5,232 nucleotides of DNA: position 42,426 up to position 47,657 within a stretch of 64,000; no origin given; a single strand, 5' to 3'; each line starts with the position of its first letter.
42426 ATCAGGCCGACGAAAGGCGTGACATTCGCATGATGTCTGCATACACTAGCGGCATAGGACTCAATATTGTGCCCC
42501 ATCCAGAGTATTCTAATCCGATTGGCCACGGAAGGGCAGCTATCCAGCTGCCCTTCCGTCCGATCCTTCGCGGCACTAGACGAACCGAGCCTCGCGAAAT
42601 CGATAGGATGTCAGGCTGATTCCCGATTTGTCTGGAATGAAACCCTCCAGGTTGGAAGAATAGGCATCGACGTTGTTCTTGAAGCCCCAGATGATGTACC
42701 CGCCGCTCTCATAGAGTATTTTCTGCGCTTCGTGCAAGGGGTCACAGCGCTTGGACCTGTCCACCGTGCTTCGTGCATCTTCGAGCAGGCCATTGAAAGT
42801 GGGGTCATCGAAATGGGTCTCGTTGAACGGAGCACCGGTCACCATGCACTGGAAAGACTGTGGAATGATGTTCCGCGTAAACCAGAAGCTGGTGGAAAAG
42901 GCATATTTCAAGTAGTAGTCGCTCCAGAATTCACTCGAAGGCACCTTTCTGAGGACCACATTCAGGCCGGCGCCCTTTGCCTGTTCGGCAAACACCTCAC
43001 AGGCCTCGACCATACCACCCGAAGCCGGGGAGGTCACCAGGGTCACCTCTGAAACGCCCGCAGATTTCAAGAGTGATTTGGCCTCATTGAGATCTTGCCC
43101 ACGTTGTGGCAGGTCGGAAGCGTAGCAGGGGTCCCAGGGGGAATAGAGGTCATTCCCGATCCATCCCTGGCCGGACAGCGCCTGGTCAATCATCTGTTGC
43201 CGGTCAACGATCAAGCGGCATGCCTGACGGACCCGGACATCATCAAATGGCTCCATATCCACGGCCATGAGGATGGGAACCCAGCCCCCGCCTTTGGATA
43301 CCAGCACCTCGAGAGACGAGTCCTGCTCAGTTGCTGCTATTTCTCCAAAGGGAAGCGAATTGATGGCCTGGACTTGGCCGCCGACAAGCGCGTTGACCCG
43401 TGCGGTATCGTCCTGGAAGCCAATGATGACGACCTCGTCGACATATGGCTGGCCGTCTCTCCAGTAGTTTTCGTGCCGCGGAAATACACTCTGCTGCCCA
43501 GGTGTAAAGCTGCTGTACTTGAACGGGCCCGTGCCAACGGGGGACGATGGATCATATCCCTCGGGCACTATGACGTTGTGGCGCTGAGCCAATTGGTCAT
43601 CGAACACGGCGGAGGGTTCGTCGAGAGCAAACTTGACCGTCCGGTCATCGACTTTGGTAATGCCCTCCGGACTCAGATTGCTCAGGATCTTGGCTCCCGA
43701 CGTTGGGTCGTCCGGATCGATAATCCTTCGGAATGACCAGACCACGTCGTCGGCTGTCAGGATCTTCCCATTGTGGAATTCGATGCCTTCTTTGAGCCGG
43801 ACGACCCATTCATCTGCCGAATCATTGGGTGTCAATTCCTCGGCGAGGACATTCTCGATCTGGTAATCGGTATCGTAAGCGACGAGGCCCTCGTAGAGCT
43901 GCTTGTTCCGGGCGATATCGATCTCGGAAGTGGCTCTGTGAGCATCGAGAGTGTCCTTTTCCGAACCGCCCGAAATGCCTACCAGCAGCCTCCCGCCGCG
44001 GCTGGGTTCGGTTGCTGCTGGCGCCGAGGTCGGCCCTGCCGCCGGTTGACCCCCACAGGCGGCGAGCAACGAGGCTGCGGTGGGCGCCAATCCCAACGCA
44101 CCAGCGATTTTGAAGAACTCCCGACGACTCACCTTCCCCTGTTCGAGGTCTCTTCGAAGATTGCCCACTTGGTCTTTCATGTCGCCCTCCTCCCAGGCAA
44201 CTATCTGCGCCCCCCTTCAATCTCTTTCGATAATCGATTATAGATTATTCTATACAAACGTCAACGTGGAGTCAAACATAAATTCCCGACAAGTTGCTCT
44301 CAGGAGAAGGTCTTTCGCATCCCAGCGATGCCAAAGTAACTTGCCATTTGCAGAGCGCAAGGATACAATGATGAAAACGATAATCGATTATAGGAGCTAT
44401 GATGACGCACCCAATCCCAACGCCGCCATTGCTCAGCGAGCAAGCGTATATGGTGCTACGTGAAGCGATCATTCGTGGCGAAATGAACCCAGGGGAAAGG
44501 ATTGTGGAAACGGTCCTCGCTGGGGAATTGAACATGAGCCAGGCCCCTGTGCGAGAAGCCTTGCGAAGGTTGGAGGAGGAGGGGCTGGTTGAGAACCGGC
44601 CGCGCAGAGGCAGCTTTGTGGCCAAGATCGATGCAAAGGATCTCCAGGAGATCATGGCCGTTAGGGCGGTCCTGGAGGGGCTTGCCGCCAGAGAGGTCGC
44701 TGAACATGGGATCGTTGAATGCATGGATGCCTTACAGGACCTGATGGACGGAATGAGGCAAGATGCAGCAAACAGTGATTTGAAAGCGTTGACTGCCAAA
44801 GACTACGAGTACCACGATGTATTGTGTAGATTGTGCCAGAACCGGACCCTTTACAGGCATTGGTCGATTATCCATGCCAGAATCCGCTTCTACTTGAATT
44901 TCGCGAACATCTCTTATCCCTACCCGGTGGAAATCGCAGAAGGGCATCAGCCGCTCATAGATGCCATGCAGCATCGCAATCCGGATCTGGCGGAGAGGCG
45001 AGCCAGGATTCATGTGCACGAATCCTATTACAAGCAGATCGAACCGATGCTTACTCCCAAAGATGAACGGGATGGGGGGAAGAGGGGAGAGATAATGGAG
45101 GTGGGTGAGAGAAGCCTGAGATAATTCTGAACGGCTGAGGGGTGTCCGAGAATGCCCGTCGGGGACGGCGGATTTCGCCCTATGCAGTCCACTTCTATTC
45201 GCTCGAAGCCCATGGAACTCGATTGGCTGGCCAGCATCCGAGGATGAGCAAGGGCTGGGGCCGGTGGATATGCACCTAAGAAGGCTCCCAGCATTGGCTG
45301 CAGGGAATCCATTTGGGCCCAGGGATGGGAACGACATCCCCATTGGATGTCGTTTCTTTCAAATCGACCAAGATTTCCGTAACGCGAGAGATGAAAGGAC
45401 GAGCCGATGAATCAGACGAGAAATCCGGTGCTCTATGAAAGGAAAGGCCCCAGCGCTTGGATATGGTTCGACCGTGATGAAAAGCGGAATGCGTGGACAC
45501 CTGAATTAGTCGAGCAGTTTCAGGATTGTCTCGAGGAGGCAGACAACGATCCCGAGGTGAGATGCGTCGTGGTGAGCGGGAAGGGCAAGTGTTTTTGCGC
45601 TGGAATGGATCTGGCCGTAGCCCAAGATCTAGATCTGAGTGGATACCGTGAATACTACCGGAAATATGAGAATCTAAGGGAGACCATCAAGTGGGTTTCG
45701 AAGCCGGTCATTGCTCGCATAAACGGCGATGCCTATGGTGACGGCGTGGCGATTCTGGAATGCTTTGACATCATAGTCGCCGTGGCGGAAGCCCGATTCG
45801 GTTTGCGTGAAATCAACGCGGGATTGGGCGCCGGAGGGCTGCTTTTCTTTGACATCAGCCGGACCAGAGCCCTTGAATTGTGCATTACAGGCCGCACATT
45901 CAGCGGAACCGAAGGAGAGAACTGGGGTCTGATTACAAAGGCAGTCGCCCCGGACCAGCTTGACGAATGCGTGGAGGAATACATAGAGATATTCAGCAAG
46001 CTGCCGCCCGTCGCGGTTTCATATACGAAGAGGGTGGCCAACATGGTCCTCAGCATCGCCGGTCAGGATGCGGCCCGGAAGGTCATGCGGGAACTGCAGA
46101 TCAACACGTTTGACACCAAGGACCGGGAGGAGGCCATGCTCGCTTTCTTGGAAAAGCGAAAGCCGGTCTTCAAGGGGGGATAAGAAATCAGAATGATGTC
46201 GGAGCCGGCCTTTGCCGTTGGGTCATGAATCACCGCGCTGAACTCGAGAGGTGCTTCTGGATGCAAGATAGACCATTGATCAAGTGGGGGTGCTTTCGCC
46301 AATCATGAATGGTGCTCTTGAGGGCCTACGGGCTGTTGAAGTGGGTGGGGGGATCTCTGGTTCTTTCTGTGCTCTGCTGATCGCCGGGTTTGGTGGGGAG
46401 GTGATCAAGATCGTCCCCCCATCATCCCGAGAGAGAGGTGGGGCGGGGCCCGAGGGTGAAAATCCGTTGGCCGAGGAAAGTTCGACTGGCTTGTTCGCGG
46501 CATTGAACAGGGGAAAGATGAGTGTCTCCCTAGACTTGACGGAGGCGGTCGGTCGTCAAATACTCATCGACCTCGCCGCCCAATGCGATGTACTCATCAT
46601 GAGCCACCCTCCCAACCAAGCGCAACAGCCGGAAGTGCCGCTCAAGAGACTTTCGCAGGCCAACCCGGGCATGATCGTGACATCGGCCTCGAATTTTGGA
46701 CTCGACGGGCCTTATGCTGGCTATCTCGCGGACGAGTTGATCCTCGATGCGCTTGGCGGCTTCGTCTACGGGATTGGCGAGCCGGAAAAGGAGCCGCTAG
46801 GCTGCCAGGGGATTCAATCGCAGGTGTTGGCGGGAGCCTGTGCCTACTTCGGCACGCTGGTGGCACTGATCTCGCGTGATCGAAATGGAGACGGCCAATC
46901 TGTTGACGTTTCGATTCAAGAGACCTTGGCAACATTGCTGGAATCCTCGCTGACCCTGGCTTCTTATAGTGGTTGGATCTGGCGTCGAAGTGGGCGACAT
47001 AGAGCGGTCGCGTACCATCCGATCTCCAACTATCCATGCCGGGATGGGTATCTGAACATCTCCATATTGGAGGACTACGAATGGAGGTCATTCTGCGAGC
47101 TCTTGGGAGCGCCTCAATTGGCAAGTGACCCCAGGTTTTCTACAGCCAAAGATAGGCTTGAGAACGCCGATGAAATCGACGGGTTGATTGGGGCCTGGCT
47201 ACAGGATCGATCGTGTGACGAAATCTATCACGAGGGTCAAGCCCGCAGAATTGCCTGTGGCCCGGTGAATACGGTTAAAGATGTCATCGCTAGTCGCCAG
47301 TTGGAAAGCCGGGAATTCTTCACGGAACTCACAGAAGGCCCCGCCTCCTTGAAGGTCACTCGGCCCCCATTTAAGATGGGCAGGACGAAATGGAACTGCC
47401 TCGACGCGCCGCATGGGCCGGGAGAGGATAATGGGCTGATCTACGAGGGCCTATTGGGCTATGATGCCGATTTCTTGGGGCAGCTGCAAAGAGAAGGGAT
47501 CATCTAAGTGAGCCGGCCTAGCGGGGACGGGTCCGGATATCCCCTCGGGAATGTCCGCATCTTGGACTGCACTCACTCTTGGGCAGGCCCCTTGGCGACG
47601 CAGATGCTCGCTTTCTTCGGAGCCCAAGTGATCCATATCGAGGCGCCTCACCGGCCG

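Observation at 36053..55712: Two-arm accessory gene cluster mixing corrinoid-dependent methyl transfer, THF/FAD N-demethylation, CoA-ester chemistry and a tungsten-type AOR: unassigned methylated-amine (quaternary amine?) catabolic system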

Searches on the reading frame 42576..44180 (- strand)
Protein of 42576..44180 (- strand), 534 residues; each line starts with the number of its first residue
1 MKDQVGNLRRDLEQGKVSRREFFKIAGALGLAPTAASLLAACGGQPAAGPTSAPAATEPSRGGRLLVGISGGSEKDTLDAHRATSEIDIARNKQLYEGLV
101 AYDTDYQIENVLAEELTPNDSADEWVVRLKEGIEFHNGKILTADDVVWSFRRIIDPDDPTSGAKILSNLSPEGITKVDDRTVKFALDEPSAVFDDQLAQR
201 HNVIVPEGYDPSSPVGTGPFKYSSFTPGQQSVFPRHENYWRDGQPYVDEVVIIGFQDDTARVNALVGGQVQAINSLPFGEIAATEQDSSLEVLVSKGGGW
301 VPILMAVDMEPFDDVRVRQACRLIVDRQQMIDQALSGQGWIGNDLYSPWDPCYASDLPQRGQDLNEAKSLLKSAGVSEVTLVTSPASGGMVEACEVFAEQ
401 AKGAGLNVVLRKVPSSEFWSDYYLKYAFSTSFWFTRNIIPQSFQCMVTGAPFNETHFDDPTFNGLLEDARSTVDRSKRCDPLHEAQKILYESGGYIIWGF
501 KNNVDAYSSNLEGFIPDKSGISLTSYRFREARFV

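Call 3: search_protein_families(library=pfam, proteins=[window:42576-44180:-])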
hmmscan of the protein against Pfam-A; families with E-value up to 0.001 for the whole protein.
window:42576-44180:- (534 aa): 1 family
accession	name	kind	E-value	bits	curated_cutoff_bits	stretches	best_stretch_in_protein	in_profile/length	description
PF00496.27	SBP_bac_5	-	3.2e-73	247.4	32.4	1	108-446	2-359/368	Bacterial extracellular solute-binding proteins, family 5 Middle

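Call 5: search_protein_families(library=ncbifam, proteins=[window:42576-44180:-])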
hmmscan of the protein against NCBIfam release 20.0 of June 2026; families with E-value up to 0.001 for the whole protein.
window:42576-44180:- (534 aa): 11 families
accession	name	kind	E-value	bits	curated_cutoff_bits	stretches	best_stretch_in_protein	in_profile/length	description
NF045468.1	Opp5A_nikA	equivalog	3.4e-41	141.3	600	1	95-378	44-320/488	nickel ABC transporter substrate-binding protein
NF011942.0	PRK15413.1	equivalog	2e-36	125.8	594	1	68-379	31-346/512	glutathione ABC transporter substrate-binding protein GsiB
NF045467.1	Opp4A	equivalog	7.8e-27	93.7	650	1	55-377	27-381/556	oligopeptide ABC transporter substrate-binding protein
TIGR02294.1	nickel_nikA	equivalog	2.5e-26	92.3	393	1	91-376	31-327/501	nickel ABC transporter substrate-binding protein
NF043070.1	DppA_dipep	equivalog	1.9e-24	86.1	1005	1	90-500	55-505/535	dipeptide ABC transporter periplasmic-binding protein DppA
NF011689.0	PRK15109.1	equivalog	7.5e-24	84.3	560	1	76-515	45-524/547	ABC transporter substrate-binding protein SapA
NF011684.0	PRK15104.1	equivalog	7.7e-20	71.1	947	1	70-491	44-501/543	oligopeptide ABC transporter substrate-binding protein OppA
TIGR04028.1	SBP_KPN_01854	hypoth_equivalog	6.8e-16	57.9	468.5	1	107-376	43-331/509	TIGR04028 family ABC transporter substrate-binding protein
NF007287.0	PRK09755.1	equivalog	1e-13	51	1098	1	73-335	41-326/535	ABC transporter substrate-binding protein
NF047575.1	opine_bind_CntA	exception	1.1e-13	50.6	800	1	90-376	60-360/535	staphylopine-dependent metal ABC transporter substrate-binding lipoprotein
NF010149.0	PRK13626.1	equivalog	9.6e-05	21.2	476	1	85-228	142-279/552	HTH-type transcriptional regulator SgrR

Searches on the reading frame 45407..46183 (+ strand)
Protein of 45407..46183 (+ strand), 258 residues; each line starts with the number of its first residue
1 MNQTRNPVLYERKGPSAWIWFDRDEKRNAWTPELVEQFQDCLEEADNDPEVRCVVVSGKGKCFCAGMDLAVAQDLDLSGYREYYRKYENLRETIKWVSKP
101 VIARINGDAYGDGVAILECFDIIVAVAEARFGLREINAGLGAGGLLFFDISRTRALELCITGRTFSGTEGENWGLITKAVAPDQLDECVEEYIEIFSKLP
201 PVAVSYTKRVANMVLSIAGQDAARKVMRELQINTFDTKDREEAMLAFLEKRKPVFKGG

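Call 4: search_protein_families(library=pfam, proteins=[window:45407-46183:+])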
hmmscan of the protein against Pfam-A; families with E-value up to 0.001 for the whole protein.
window:45407-46183:+ (258 aa): 2 families
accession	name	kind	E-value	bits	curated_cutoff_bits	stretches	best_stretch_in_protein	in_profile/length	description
PF00378.25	ECH_1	-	1.4e-43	149.5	27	1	17-257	7-250/251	Enoyl-CoA hydratase/isomerase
PF16113.10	ECH_2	-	1.6e-21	77.6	27.2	1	18-249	3-239/335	Enoyl-CoA hydratase/isomerase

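Call 5: search_protein_families(library=ncbifam, proteins=[window:45407-46183:+])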
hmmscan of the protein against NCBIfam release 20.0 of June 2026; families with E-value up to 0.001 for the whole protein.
window:45407-46183:+ (258 aa): 72 families (the best 25 are shown)
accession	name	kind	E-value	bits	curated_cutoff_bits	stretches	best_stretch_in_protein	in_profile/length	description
NF051848.1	EnCoAHydtEchA19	equivalog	5.5e-48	163.7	400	1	8-257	2-257/258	enoyl-CoA hydratase EchA19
NF005675.0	PRK07468.1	equivalog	3e-41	141.9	350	1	17-256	16-260/262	crotonase/enoyl-CoA hydratase family protein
NF005073.0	PRK06495.1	subfamily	3.8e-41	141.1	296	1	28-257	25-256/257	enoyl-CoA hydratase/isomerase family protein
NF006007.0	PRK08138.1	subfamily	4.6e-40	137.6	355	1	17-257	19-260/261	enoyl-CoA hydratase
NF006588.0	PRK09120.1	equivalog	2.6e-39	135.1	276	1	5-251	7-263/276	p-hydroxycinnamoyl CoA hydratase/lyase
NF005879.0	PRK07827.1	equivalog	3.2e-38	131.5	283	1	5-255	6-259/261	enoyl-CoA hydratase family protein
NF006128.0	PRK08272.1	subfamily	6e-38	130.8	257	2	86-230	121-265/308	crotonase/enoyl-CoA hydratase family protein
NF004857.0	PRK06210.1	equivalog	1.2e-37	129.9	341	1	4-257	6-274/275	enoyl-CoA hydratase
NF005864.0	PRK07799.1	equivalog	1.8e-37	129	316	1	5-256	7-264/266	crotonase/enoyl-CoA hydratase family protein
NF004517.0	PRK05862.1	equivalog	2.6e-37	128.7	396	1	6-256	4-255/257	enoyl-CoA hydratase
NF006008.0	PRK08139.1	equivalog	1.2e-36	126.6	313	1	5-256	10-264/266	enoyl-CoA hydratase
NF005802.0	PRK07657.1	equivalog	4.9e-36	124.6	363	1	18-257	16-259/260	enoyl-CoA hydratase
NF007239.0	PRK09674.1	equivalog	8.2e-36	123.8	371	1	8-257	6-256/257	2,3-dehydroadipyl-CoA hydratase PaaF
NF006100.0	PRK08252.1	subfamily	1.3e-35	123.3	282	1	7-257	4-253/254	crotonase/enoyl-CoA hydratase family protein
NF004781.0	PRK06127.1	subfamily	2.7e-35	122.3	291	1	5-257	10-268/269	enoyl-CoA hydratase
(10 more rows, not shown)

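Call 79: search_solved_structures(query=window:45407-46183:+, max_evalue=1e-25)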
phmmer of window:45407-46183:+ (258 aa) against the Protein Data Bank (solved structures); distinct sequences matched with E-value up to 1e-25: 23.
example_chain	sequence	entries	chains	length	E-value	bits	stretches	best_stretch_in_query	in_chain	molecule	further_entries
5zai_A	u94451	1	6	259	1.4e-40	142.4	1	11-257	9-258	3-hydroxypropionyl-coenzyme A dehydratase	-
2ej5_A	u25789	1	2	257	7.4e-34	120.4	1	8-257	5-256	Enoyl-CoA hydratase subunit II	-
3r0o_A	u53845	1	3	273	4.2e-33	117.9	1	4-257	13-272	Carnitinyl-CoA dehydratase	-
9qwv_A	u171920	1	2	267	7.2e-33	117.2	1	8-257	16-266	Enoyl-CoA hydratase, mitochondrial, putative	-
3r9s_A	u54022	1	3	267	2.6e-30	108.8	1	8-256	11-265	Carnitinyl-CoA dehydratase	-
3r9t_A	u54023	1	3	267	2.6e-30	108.8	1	8-256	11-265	EchA1_1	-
7xwc_A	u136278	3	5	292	6.7e-28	100.9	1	6-251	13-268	Feruloyl-CoA hydratase/lyase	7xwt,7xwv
4f47_A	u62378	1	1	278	6.7e-28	100.9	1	8-256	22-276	Enoyl-CoA hydratase EchA19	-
8zru_A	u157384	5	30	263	2.3e-27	99.1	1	18-256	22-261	Enoyl-CoA hydratase, mitochondrial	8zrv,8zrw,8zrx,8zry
1dub_A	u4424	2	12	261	4e-27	98.3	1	9-256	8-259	2-ENOYL-COA HYDRATASE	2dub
1mj3_A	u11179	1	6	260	4.1e-27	98.3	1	9-256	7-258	ENOYL-COA HYDRATASE, MITOCHONDRIAL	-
1ey3_A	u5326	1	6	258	4.3e-27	98.3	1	9-256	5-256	ENOYL-COA HYDRATASE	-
9rgq_A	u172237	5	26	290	5.8e-27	97.8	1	9-256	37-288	Enoyl-CoA hydratase, mitochondrial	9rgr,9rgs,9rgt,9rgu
2hw5_A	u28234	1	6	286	5.9e-27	97.8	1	18-256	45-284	Enoyl-CoA hydratase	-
3moy_A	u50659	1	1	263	6.6e-27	97.6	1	19-255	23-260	Probable enoyl-CoA hydratase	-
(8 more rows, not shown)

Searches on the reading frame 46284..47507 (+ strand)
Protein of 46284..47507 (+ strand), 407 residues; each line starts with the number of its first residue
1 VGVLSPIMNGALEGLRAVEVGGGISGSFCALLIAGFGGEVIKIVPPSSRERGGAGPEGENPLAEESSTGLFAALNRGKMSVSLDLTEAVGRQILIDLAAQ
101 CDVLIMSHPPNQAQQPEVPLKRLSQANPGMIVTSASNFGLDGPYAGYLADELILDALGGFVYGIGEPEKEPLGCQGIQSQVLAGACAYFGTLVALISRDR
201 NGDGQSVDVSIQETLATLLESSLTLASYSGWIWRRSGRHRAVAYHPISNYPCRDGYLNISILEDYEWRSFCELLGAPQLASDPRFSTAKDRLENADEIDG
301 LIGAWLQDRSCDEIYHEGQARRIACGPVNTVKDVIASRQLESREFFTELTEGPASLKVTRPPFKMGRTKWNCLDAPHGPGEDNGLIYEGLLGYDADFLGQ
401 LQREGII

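Call 4: search_protein_families(library=pfam, proteins=[window:46284-47507:+])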
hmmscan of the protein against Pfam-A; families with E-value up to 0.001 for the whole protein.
window:46284-47507:+ (407 aa): 1 family
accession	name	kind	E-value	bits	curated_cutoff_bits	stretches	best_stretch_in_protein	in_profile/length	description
PF02515.22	CoA_transf_3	-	1.2e-77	261.9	23.3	1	12-382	1-365/366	CoA-transferase family III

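Call 5: search_protein_families(library=ncbifam, proteins=[window:46284-47507:+])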
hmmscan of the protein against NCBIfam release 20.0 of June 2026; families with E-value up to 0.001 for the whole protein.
window:46284-47507:+ (407 aa): 7 families
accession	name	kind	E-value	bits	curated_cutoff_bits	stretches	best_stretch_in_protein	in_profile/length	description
NF041294.1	Scnl_mescCoAtase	equivalog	6.9e-45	153.8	700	1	10-369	2-362/381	succinyl-CoA:mesaconate CoA-transferase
NF052585.1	SucGlutTfsCaiB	equivalog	2.2e-42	145.1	750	1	10-352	6-349/394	succinate--glutarate CoA-transferase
NF003809.0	PRK05398.1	subfamily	1.4e-38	132.5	442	2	9-218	2-207/416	formyl-CoA transferase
TIGR03253.1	oxalate_frc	equivalog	9.4e-35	120.1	504.2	2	11-218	3-206/416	formyl-CoA transferase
NF008511.0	PRK11430.1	equivalog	1.5e-33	116.5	522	1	9-347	7-339/381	CoA:oxalate CoA-transferase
NF002914.1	PRK03525.1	equivalog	5.2e-23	81.6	413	1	10-350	8-340/400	L-carnitine CoA-transferase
TIGR04253.1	mesacon_CoA_iso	equivalog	3.5e-06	26.3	725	0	10-98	1-85/403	2-methylfumaryl-CoA isomerase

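Call 33: search_solved_structures(query=window:46284-47507:+, max_evalue=1e-15)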
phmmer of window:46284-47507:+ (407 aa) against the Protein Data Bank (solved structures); distinct sequences matched with E-value up to 1e-15: 12.
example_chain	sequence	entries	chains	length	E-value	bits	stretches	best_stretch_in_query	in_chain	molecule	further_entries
4ed9_A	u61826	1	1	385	4.2e-36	128.1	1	7-345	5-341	CAIB/BAIF family protein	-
10uh_A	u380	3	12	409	2.9e-31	112.1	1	12-407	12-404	Formyl-coenzyme a transferase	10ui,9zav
9fn0_B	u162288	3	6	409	8.2e-31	110.6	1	10-401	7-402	Subunit of Benzylsuccinate CoA-transferase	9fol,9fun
9fn0_A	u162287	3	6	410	2.9e-30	108.8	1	18-406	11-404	Subunit of Benzylsuccinate CoA-transferase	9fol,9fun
9br7_A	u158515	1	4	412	5.6e-28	101.3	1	11-407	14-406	Succinate--hydroxymethylglutarate CoA-transferase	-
9br6_A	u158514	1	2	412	5.8e-28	101.2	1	11-407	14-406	Succinate--hydroxymethylglutarate CoA-transferase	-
5yiy_A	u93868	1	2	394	2.4e-26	95.9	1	11-385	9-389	CoA transferase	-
5yit_A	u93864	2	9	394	7.1e-26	94.4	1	11-385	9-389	CoA transferase III | Uncharacterized protein Rv3272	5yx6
4hl6_A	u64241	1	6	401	7.5e-26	94.3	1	9-346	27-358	Uncharacterized protein YfdE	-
3ubm_A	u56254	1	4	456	2.7e-23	85.9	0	11-219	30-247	Formyl-CoA:oxalate CoA-transferase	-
1pt5_A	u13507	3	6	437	2e-21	79.7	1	7-219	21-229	Hypothetical protein yfdW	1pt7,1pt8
1pqy_A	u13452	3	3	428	6.8e-21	78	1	11-219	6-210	Hypothetical protein yfdW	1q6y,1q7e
